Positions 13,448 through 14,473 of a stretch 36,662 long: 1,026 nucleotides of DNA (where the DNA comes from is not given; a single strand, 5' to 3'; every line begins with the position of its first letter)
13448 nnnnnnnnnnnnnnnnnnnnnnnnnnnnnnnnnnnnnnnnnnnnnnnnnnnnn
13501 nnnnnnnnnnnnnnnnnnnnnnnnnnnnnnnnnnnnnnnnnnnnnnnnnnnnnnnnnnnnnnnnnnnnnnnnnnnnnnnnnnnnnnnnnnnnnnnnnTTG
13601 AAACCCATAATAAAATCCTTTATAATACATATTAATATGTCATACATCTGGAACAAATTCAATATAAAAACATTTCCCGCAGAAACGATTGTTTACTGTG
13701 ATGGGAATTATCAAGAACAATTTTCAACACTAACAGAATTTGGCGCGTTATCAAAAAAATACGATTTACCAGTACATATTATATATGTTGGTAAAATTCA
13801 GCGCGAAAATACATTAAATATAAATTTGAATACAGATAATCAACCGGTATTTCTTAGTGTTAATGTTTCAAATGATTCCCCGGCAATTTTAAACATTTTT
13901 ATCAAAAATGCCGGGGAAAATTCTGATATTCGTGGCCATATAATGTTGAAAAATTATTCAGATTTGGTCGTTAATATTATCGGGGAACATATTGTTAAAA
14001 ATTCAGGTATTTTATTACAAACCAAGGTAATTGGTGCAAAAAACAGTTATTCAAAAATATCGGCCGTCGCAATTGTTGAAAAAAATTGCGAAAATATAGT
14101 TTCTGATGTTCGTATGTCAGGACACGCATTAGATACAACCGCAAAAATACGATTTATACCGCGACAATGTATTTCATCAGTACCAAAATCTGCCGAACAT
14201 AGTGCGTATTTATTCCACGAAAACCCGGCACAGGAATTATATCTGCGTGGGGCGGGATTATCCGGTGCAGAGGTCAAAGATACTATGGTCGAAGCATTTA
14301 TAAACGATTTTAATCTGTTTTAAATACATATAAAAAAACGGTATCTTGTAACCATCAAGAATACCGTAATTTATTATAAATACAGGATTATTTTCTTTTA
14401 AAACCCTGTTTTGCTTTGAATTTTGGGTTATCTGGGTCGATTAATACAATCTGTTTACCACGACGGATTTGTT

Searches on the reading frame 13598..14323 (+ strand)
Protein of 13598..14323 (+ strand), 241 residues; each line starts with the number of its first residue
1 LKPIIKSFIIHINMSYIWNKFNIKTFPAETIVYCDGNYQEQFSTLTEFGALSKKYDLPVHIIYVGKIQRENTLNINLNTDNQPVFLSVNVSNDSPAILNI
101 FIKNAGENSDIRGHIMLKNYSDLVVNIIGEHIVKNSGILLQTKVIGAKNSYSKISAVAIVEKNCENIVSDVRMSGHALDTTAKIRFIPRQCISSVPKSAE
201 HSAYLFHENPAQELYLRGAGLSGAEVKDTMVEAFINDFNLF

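Call 14: search_protein_families(library=pfam, proteins=[window:13598-14323:+], max_evalue=0.01)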
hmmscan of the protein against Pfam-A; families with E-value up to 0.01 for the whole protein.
window:13598-14323:+ (241 aa): 1 family
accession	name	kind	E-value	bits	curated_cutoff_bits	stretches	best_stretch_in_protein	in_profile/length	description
PF01458.23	SUFBD_core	-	0.00042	20.3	27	1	99-234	97-232/232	SUF system FeS cluster assembly, SufBD core domain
